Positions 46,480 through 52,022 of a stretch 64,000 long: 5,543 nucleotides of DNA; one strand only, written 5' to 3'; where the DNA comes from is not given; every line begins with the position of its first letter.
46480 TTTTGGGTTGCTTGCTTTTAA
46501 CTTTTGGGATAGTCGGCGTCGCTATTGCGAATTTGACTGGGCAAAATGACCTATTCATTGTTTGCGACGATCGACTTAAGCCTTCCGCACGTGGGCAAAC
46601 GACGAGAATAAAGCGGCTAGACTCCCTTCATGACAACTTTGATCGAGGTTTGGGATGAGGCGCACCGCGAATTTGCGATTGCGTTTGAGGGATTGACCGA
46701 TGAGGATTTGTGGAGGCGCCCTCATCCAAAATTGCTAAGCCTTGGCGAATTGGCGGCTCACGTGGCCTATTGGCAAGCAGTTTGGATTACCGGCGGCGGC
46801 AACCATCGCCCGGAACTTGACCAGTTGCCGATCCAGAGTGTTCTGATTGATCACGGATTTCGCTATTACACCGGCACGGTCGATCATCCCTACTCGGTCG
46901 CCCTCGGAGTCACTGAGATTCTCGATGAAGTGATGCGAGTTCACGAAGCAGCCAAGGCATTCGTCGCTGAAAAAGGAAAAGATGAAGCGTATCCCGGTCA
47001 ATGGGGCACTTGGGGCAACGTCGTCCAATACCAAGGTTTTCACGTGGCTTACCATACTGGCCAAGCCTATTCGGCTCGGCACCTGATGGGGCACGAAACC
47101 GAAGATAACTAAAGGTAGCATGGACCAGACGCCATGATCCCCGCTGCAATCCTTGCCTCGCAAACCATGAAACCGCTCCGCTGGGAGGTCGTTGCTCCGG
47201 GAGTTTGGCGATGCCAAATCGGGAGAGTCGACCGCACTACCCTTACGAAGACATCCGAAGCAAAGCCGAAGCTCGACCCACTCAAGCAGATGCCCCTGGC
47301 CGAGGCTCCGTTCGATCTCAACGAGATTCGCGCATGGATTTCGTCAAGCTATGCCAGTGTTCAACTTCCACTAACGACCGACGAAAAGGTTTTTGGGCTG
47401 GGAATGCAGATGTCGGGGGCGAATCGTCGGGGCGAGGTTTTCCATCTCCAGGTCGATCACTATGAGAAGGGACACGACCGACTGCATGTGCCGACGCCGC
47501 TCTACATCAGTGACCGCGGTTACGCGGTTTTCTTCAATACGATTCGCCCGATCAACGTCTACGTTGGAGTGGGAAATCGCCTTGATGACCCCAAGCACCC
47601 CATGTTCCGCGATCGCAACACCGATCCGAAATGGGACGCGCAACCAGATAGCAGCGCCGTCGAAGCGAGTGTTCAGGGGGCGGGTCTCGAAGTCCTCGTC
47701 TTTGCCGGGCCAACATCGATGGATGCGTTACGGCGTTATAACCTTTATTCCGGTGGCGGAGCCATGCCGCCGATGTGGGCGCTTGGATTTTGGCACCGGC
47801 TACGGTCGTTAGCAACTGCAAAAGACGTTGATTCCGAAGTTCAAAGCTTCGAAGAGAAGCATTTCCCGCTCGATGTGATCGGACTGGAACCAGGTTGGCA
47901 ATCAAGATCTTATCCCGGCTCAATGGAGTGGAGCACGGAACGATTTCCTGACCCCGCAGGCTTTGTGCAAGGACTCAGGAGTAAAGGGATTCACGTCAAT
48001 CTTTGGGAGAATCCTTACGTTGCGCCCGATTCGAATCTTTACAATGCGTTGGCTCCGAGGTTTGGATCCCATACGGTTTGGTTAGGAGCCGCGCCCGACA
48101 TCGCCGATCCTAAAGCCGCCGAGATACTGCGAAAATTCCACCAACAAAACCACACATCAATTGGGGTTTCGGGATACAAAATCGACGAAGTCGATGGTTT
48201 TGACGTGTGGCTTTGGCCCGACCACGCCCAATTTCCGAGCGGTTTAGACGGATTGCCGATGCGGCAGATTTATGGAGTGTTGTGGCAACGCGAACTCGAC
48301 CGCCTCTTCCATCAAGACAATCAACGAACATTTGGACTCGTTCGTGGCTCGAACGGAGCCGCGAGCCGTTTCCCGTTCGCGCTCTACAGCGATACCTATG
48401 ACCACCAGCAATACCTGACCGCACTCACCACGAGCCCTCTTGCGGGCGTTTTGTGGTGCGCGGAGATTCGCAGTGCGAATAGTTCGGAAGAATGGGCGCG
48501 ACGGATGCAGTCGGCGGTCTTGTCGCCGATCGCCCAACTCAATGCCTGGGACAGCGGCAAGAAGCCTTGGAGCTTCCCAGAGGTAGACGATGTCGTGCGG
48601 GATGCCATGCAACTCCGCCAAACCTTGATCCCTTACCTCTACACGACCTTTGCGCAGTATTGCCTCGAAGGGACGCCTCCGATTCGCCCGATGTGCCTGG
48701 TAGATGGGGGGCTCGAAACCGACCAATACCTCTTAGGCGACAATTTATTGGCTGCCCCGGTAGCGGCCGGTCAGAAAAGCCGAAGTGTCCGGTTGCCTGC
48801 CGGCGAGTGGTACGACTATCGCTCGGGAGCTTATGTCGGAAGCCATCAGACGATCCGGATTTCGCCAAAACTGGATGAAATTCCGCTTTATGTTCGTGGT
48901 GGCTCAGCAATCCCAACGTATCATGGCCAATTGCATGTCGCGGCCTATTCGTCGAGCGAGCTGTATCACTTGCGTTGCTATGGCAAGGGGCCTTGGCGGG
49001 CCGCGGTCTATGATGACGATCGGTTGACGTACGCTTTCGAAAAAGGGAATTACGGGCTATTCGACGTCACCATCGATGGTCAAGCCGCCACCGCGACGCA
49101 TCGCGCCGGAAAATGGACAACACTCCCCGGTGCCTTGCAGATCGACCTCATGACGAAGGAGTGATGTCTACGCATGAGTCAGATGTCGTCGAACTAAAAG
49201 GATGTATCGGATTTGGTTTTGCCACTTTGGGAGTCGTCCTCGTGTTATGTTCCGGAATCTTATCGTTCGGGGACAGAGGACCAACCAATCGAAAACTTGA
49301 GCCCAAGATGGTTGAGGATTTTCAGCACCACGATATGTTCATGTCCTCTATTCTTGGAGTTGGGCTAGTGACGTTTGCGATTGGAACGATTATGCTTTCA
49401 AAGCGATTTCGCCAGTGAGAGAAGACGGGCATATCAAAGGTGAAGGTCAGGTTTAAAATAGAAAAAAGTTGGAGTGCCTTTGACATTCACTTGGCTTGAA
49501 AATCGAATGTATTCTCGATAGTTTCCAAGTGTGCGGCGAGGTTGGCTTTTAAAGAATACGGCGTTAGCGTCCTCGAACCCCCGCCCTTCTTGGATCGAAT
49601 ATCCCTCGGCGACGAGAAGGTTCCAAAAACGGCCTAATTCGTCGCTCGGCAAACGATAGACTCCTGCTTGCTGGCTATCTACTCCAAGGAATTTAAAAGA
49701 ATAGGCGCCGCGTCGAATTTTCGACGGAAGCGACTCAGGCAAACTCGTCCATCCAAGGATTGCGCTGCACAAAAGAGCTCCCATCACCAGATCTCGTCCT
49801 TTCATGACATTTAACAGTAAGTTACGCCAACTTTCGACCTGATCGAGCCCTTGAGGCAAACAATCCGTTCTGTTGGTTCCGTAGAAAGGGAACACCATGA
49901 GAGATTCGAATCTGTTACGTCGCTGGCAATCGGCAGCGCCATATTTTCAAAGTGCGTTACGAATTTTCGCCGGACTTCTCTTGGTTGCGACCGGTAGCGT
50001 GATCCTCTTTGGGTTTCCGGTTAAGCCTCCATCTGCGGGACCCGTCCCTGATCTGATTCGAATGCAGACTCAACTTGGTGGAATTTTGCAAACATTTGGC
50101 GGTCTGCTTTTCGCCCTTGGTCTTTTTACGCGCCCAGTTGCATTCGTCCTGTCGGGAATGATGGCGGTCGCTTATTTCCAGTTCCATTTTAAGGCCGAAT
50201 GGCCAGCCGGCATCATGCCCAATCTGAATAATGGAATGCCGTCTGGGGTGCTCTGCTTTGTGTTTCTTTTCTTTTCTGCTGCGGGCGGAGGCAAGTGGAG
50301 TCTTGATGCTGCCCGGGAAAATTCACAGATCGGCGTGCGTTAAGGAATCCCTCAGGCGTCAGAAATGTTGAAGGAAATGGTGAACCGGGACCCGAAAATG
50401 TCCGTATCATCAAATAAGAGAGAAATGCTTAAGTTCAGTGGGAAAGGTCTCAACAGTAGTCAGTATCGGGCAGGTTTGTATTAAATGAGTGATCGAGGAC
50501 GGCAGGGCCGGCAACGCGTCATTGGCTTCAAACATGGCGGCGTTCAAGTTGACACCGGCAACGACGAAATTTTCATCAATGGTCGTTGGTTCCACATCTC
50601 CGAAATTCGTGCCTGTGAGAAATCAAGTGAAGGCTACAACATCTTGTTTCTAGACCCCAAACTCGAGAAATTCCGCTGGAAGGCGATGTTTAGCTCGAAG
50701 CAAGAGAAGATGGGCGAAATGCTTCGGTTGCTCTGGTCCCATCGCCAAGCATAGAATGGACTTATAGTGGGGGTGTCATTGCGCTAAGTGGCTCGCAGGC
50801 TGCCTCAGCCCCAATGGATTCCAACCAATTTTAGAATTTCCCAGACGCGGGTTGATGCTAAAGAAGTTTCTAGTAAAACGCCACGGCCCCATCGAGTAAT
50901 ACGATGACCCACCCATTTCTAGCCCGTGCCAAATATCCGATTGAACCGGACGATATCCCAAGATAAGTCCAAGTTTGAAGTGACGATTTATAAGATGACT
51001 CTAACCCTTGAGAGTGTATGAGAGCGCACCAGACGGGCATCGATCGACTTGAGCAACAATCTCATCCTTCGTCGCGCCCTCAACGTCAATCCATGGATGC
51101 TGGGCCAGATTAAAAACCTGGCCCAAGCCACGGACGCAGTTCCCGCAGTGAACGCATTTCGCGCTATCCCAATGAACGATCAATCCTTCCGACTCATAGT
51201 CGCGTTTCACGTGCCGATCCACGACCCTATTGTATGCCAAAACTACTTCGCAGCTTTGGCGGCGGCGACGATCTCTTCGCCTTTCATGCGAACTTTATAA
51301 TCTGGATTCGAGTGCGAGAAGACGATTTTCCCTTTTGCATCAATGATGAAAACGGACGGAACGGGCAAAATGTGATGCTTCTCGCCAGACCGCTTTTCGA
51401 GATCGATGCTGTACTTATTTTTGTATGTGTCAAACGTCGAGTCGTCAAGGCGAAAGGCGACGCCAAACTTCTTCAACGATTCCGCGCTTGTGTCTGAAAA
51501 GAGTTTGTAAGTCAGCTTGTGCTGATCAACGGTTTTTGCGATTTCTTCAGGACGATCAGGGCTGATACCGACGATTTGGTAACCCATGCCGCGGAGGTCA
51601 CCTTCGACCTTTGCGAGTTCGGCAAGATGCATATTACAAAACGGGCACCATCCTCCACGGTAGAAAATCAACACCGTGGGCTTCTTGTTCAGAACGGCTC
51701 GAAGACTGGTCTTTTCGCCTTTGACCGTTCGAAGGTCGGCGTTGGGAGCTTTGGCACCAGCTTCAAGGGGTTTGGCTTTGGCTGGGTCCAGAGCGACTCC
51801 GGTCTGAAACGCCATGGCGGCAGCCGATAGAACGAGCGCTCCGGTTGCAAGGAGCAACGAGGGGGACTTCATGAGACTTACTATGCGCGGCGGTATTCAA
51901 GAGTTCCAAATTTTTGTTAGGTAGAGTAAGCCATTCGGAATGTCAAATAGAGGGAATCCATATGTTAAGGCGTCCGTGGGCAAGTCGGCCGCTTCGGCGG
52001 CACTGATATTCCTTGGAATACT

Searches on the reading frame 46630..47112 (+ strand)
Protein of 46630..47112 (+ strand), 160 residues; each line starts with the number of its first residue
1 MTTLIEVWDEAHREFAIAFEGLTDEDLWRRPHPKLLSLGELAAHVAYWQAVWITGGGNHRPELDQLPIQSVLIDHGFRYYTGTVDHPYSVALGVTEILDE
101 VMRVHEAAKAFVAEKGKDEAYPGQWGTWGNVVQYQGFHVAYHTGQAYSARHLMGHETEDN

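Call 29: search_protein_families(library=pfam, proteins=[window:46630-47112:+], max_evalue=0.001)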
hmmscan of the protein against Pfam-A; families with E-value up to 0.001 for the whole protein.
window:46630-47112:+ (160 aa): 3 families
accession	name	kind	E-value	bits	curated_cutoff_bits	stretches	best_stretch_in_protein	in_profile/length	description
PF12867.12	DinB_2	-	1.4e-10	42.1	24.8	1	9-146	3-128/128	DinB superfamily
PF04978.18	MST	-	2.1e-07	32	27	1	5-150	3-144/149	Mycothiol-S-transferase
PF05163.17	DinB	-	0.00023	21.6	23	0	3-54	7-58/165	DinB family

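Call 30: search_protein_families(library=padloc, proteins=[window:46630-47112:+], max_evalue=0.01)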
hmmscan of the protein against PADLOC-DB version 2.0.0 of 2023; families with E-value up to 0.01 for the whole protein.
window:46630-47112:+ (160 aa): 0 families

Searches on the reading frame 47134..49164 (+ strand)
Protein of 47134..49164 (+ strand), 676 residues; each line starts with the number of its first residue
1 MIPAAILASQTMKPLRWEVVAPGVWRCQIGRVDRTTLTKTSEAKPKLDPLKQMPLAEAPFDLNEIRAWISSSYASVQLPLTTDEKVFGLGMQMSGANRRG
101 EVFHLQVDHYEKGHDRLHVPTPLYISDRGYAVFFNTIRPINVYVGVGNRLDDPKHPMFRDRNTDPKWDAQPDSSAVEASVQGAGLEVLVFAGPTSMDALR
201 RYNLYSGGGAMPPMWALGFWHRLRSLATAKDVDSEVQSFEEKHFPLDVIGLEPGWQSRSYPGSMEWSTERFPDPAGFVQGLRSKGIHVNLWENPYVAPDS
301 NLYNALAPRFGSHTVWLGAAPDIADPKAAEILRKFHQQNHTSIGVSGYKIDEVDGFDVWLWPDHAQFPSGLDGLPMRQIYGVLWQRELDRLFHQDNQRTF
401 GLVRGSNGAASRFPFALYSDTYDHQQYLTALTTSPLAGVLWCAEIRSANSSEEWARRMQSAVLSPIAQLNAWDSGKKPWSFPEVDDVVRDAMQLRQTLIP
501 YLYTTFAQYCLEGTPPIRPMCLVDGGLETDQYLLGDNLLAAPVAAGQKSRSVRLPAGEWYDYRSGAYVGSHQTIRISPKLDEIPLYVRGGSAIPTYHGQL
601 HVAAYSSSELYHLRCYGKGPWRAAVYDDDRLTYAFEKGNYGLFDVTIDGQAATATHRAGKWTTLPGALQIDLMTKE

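Call 29: search_protein_families(library=pfam, proteins=[window:47134-49164:+], max_evalue=0.001)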
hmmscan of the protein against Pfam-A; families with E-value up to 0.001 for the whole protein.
window:47134-49164:+ (676 aa): 4 families
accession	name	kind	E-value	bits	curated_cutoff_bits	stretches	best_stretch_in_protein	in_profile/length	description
PF01055.32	Glyco_hydro_31_2nd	-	7e-41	141.1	23.5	1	210-504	2-327/328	Glycosyl hydrolases family 31 TIM-barrel domain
PF21365.3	Glyco_hydro_31_3rd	-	1.3e-16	61.3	24.4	1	513-593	1-87/87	Glycosyl hydrolase family 31 C-terminal domain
PF13802.12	Gal_mutarotas_2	-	3.2e-09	37.8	27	1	74-139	108-180/184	Glycosyl hydrolase 31 N-terminal galactose mutarotase-like domain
PF17137.9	DUF5110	-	6.7e-05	23.3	27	1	612-663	3-57/71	Domain of unknown function (DUF5110)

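Call 30: search_protein_families(library=padloc, proteins=[window:47134-49164:+], max_evalue=0.01)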
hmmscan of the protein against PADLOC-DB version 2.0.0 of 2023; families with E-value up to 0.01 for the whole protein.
window:47134-49164:+ (676 aa): 0 families

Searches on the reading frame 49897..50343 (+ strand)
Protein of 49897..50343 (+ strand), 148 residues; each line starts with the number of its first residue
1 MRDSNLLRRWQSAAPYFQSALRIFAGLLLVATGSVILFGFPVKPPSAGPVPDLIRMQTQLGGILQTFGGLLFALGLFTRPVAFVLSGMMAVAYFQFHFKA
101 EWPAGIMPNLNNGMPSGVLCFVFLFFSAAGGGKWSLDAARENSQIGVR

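Call 29: search_protein_families(library=pfam, proteins=[window:49897-50343:+], max_evalue=0.001)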
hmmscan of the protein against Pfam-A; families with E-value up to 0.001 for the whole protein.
window:49897-50343:+ (148 aa): 1 family
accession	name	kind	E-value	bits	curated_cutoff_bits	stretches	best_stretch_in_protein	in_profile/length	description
PF07681.17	DoxX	-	2.7e-07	31.6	23.6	1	20-97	4-84/85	DoxX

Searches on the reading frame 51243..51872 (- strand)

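Call 29: search_protein_families(library=pfam, proteins=[window:51243-51872:-], max_evalue=0.001)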
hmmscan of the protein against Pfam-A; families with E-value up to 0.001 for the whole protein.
window:51243-51872:- (209 aa): 4 families
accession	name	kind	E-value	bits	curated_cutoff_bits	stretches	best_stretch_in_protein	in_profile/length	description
PF00578.27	AhpC-TSA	-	1.1e-26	93.6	26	1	39-185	2-123/124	AhpC/TSA family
PF08534.16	Redoxin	-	3.7e-18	66.2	26.6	1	38-192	2-137/148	Redoxin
PF13905.12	Thioredoxin_8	-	1.3e-05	25.8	27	1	66-183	3-94/94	Thioredoxin-like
PF13098.12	Thioredoxin_2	-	0.00013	22.7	27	1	61-184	3-88/104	Thioredoxin-like domain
